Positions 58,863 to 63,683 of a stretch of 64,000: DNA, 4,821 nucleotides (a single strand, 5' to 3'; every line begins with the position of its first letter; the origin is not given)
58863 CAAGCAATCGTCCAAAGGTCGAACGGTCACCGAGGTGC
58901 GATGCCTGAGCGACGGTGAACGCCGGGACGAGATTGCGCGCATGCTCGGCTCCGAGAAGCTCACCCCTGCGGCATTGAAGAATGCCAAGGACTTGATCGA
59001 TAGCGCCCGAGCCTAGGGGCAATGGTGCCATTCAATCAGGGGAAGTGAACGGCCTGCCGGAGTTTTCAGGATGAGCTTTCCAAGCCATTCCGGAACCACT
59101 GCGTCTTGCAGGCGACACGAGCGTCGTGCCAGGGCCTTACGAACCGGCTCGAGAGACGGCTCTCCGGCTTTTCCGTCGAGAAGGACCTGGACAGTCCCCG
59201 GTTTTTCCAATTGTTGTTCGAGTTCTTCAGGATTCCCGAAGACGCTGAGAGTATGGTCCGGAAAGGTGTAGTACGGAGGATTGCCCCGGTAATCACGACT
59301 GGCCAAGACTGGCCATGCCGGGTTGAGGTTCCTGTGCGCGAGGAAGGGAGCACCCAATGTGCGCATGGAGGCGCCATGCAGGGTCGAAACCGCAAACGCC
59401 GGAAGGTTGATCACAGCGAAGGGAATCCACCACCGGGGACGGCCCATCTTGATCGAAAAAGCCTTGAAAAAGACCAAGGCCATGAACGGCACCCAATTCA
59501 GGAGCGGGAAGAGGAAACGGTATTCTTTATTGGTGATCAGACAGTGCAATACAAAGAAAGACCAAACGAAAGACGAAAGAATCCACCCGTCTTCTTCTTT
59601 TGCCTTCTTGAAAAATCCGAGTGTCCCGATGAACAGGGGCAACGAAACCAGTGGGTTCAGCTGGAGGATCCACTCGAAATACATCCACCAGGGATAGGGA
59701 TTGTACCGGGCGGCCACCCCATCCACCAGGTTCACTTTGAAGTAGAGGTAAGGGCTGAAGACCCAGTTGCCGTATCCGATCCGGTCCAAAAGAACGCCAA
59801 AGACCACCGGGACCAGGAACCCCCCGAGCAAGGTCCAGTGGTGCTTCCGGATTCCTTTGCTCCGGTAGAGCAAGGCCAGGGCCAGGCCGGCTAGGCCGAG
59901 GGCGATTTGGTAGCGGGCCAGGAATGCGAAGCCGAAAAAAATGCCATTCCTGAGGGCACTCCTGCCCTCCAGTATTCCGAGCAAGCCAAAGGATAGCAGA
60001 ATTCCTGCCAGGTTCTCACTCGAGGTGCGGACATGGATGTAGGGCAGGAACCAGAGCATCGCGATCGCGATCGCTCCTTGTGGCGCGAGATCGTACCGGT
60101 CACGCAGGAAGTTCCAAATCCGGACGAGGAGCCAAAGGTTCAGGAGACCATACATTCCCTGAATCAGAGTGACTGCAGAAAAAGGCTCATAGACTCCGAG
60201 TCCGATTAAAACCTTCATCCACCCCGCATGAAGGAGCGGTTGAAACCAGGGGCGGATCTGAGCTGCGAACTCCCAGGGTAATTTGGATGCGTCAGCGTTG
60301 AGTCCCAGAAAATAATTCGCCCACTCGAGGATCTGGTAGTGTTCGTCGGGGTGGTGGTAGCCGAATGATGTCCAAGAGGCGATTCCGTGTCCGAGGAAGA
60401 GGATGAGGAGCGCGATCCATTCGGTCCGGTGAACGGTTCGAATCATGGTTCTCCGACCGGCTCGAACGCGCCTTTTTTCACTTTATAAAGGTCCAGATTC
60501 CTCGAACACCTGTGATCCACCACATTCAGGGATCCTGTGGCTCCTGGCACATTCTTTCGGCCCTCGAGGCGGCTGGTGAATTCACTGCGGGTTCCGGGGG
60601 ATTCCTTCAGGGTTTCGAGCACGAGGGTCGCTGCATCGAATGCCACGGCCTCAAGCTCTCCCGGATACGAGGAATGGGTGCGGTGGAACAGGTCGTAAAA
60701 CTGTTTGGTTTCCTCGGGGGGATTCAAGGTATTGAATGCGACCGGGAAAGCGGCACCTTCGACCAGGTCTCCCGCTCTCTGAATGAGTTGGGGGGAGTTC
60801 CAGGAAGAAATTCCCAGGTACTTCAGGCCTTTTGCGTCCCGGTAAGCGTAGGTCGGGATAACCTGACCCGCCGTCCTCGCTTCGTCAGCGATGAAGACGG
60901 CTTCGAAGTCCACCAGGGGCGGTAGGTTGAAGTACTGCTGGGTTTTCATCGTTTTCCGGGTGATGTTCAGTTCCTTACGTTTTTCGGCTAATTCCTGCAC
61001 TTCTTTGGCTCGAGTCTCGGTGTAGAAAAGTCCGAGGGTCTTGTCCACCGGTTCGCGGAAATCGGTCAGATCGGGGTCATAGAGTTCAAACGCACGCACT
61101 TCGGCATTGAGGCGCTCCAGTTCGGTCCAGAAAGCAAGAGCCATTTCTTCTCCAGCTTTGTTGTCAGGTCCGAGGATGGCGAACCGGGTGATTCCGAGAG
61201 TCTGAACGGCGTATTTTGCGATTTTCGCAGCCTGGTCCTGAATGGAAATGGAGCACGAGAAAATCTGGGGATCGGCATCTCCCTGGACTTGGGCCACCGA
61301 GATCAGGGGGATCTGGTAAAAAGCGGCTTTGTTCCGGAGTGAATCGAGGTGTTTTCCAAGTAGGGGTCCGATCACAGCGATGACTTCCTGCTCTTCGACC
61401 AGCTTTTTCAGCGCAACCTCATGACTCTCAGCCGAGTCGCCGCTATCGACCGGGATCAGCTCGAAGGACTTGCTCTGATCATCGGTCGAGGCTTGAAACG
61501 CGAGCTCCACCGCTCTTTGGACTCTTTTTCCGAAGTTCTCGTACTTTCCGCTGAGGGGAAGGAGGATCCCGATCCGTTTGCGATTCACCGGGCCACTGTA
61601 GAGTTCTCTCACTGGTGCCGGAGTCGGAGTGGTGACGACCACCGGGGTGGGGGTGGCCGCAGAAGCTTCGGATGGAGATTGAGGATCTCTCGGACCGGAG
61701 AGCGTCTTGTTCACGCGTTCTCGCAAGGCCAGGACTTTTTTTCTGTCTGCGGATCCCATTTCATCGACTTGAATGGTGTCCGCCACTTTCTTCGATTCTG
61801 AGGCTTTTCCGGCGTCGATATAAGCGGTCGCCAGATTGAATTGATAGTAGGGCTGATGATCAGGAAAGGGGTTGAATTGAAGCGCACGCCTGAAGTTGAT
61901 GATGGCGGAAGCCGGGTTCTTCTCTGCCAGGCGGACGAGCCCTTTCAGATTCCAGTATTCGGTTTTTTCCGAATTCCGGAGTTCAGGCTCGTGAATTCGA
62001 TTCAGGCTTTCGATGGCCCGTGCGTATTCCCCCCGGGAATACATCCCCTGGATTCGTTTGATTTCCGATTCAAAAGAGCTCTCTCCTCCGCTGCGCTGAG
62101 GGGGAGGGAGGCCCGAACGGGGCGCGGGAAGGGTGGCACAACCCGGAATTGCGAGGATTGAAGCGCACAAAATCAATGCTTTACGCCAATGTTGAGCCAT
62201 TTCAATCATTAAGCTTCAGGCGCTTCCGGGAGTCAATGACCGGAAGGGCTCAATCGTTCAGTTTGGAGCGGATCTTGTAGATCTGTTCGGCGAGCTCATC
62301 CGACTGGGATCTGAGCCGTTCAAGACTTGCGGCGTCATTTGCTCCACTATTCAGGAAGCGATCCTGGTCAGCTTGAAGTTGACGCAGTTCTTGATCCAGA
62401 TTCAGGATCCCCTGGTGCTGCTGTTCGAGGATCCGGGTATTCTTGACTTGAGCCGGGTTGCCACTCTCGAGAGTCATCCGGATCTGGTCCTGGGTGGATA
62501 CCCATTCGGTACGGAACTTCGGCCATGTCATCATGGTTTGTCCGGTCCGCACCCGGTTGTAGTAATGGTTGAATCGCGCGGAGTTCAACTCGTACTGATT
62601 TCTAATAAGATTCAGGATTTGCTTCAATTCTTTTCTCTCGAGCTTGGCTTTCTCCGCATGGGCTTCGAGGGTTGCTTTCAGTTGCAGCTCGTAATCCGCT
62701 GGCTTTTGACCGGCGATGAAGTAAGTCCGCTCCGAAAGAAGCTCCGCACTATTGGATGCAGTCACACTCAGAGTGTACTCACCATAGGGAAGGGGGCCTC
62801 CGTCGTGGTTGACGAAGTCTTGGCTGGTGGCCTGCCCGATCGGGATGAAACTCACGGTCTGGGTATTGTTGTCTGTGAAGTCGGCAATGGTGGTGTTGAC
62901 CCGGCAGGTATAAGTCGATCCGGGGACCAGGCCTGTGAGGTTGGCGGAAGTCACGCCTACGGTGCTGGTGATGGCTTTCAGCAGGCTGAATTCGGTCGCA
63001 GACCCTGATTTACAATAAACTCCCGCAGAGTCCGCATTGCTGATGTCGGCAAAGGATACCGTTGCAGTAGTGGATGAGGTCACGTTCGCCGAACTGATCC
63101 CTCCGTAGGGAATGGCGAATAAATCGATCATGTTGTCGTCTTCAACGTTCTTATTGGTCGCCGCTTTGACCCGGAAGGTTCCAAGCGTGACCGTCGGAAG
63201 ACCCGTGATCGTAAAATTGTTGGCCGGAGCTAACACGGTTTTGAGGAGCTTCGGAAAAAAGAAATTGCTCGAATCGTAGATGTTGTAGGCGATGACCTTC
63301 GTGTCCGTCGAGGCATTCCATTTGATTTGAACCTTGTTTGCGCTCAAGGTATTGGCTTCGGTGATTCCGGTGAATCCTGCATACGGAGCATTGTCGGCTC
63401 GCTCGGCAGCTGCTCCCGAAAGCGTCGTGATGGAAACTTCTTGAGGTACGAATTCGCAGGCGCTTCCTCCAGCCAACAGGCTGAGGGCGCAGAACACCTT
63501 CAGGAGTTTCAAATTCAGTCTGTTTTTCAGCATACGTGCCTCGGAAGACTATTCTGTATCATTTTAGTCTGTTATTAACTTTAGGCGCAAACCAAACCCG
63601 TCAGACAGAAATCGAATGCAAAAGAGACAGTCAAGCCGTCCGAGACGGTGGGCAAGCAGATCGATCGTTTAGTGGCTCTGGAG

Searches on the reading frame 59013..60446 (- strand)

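Call 28: search_protein_families(library=pfam, proteins=[window:59013-60446:-], max_evalue=0.0001)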
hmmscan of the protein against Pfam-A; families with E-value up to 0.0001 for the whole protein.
window:59013-60446:- (477 aa): 1 family
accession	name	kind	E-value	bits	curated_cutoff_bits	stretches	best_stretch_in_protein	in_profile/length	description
PF03901.23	Glyco_transf_22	-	2.1e-28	100.2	23.8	1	10-367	1-371/414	Alg9-like mannosyltransferase family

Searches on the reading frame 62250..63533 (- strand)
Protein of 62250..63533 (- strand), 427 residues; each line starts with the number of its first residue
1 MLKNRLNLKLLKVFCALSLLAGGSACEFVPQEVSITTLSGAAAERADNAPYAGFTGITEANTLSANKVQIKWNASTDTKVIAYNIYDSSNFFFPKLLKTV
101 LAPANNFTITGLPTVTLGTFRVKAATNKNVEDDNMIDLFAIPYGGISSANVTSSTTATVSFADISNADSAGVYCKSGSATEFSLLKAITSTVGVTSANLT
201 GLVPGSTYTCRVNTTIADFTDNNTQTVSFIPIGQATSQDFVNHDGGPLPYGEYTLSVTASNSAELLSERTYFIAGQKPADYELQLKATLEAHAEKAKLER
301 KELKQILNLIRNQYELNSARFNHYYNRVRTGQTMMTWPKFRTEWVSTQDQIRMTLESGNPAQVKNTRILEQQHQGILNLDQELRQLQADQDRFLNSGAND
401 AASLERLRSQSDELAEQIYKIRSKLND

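Call 28: search_protein_families(library=pfam, proteins=[window:62250-63533:-], max_evalue=0.0001)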
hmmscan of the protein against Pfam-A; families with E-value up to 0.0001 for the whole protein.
window:62250-63533:- (427 aa): 1 family
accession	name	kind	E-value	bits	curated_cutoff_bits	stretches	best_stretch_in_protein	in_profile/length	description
PF00041.27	fn3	-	8.9e-08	32.7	25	0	181-217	41-71/84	Fibronectin type III domain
